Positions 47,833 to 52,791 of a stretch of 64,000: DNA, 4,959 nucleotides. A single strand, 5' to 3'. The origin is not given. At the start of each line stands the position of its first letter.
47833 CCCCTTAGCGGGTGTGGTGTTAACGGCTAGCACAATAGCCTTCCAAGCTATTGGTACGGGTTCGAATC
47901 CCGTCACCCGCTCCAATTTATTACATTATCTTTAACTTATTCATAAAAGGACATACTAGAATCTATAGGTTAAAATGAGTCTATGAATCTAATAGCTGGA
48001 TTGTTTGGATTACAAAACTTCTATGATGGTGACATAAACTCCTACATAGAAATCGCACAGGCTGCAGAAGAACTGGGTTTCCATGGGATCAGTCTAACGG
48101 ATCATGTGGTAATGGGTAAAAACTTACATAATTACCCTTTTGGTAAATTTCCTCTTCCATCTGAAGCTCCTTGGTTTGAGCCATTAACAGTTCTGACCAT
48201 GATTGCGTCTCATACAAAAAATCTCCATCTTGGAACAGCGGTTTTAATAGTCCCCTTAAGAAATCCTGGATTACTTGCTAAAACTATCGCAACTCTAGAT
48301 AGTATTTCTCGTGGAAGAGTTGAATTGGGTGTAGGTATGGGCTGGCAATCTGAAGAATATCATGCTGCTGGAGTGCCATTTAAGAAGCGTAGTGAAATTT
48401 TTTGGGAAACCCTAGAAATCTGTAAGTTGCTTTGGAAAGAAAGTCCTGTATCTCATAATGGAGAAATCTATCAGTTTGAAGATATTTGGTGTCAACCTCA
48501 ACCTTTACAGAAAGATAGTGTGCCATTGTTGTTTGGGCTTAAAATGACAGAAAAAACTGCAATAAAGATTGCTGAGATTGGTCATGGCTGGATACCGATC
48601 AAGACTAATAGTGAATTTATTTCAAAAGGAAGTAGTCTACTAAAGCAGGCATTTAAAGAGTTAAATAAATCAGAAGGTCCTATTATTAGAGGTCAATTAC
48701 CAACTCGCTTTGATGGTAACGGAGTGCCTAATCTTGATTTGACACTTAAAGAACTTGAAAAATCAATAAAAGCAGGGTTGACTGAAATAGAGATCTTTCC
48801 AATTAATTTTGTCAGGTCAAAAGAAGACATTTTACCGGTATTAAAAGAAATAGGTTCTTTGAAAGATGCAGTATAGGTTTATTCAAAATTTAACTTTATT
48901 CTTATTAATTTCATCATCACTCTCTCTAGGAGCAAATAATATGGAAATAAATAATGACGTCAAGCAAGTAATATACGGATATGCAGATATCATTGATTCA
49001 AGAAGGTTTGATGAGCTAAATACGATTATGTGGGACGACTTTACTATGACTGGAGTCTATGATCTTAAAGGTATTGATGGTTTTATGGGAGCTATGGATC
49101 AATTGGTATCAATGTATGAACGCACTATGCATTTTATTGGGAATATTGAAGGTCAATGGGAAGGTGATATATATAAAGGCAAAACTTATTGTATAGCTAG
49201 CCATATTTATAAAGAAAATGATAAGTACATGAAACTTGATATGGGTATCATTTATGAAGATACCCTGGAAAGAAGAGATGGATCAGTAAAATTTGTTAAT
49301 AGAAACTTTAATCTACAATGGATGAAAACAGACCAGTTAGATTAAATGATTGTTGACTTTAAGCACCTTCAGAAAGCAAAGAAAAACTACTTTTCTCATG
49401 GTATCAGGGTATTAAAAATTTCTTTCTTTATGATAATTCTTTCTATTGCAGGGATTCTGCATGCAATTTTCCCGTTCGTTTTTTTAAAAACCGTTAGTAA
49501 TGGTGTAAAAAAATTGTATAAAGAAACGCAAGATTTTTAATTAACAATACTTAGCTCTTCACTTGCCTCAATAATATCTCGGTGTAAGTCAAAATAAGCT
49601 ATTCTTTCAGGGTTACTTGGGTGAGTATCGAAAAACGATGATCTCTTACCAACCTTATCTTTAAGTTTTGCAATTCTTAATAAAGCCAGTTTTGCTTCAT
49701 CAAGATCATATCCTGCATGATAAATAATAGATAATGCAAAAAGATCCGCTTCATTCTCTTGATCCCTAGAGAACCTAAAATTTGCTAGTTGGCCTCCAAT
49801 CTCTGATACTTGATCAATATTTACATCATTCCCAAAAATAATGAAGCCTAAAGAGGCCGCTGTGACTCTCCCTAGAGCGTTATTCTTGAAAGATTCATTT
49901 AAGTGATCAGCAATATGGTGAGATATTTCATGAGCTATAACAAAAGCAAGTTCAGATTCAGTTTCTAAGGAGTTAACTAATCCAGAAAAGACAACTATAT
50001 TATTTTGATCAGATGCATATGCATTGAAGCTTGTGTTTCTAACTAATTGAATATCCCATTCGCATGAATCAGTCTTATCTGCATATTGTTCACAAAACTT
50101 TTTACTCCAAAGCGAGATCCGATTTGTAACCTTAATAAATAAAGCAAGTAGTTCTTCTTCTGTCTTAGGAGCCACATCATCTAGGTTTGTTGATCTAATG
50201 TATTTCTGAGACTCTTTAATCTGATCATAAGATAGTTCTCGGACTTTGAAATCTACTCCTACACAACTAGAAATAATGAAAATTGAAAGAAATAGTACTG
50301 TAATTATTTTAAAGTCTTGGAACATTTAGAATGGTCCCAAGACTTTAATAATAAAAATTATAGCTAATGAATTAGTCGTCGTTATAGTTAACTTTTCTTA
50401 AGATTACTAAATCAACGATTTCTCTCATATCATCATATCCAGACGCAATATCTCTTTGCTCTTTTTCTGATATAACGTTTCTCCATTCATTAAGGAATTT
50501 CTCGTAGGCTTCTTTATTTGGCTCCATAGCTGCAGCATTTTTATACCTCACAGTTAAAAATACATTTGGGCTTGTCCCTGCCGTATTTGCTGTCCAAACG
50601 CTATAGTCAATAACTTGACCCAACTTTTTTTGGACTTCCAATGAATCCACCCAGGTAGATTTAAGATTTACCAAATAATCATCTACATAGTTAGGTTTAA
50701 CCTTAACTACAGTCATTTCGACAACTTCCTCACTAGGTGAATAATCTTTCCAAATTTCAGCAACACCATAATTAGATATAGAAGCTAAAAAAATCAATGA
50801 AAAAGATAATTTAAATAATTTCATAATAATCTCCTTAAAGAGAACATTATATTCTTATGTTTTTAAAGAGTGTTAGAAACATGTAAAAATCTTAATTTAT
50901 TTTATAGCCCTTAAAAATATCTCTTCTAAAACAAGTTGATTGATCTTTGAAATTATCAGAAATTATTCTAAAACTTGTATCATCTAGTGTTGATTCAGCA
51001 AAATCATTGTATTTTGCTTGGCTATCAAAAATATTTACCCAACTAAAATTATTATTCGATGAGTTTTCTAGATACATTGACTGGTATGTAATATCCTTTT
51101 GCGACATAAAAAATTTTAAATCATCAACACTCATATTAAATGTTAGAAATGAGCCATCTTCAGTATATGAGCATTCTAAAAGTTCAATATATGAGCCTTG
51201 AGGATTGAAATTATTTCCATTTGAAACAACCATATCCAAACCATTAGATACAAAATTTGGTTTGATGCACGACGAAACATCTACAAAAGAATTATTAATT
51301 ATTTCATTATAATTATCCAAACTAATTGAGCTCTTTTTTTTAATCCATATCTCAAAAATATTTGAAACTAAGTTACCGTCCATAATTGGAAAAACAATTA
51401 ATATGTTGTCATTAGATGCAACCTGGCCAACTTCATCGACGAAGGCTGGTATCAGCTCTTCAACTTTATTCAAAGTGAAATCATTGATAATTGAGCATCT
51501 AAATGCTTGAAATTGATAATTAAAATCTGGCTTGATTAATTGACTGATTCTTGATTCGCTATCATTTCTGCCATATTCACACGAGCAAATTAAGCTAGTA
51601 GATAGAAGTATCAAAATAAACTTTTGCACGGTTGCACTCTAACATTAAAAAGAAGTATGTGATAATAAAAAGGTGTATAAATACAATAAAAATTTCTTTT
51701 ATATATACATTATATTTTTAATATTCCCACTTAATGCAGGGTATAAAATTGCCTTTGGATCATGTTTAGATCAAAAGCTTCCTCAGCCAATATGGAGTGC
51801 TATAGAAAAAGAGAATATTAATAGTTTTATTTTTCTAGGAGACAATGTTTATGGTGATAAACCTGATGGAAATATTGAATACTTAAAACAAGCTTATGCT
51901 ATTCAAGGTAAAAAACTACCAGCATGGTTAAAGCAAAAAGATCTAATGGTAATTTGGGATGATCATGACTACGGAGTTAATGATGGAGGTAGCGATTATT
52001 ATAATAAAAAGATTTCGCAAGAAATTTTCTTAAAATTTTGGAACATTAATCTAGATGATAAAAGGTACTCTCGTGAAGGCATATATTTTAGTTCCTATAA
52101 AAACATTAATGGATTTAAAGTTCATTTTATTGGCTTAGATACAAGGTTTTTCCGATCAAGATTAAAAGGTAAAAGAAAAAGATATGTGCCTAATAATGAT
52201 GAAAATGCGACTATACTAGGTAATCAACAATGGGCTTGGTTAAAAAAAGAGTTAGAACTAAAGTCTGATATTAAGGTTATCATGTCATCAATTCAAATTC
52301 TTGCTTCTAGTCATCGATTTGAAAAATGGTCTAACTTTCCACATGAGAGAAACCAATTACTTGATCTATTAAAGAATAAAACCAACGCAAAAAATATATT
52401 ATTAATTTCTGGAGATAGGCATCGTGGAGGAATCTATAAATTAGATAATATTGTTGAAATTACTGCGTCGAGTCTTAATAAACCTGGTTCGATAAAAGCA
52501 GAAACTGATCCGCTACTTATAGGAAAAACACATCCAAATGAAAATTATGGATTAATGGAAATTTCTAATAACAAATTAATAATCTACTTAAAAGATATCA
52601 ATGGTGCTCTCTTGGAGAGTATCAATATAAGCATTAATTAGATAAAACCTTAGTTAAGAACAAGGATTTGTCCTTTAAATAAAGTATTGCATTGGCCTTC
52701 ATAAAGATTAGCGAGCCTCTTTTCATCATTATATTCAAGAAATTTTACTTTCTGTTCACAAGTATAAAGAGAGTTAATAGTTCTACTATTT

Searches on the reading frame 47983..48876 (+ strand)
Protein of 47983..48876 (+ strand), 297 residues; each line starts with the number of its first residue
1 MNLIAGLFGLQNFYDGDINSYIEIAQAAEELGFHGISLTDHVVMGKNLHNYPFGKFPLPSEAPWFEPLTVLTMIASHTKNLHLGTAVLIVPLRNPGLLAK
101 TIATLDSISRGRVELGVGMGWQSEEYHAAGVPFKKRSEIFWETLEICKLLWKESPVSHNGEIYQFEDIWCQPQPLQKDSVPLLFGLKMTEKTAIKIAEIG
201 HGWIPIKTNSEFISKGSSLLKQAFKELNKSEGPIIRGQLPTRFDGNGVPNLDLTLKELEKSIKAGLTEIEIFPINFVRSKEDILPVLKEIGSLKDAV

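Call 30: search_protein_families(library=pfam, proteins=[window:47983-48876:+], max_evalue=0.0001)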
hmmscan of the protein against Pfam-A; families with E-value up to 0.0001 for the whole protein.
window:47983-48876:+ (297 aa): 1 family
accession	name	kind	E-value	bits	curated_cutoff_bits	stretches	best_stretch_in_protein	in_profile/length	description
PF00296.26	Bac_luciferase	-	7.3e-42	144.2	27.9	1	17-209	21-195/314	Luciferase-like monooxygenase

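Call 31: search_protein_families(library=ncbifam, proteins=[window:47983-48876:+], max_evalue=1e-20)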
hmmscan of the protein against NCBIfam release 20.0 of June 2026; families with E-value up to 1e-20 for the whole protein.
window:47983-48876:+ (297 aa): 4 families
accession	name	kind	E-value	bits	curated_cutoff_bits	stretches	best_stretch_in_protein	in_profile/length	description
TIGR03619.1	F420_Rv2161c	subfamily_domain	7.6e-57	192.7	166.9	1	23-230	2-208/247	TIGR03619 family F420-dependent LLM class oxidoreductase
TIGR03560.1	F420_Rv1855c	subfamily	9.6e-39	133.5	231.4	1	18-230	12-218/227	TIGR03560 family F420-dependent LLM class oxidoreductase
TIGR03571.1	lucif_BA3436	subfamily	1.9e-27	96.4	303.9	1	16-207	28-208/304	TIGR03571 family LLM class oxidoreductase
TIGR03621.1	F420_MSMEG_2516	subfamily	4.3e-27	95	213.15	1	67-185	42-156/295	TIGR03621 family F420-dependent LLM class oxidoreductase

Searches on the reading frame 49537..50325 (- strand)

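Call 30: search_protein_families(library=pfam, proteins=[window:49537-50325:-], max_evalue=0.0001)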
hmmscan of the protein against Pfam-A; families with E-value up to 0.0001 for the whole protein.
window:49537-50325:- (262 aa): 1 family
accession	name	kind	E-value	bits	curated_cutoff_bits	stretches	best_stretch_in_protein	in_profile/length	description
PF01435.24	Peptidase_M48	-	1.3e-26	94.1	20.3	1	89-243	24-180/186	Peptidase family M48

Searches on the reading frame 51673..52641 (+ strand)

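Call 30: search_protein_families(library=pfam, proteins=[window:51673-52641:+], max_evalue=0.0001)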
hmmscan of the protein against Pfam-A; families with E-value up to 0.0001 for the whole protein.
window:51673-52641:+ (322 aa): 1 family
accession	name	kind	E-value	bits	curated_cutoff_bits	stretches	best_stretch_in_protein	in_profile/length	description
PF09423.15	PhoD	-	1.1e-16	61.3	27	1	147-277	151-300/343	PhoD-like phosphatase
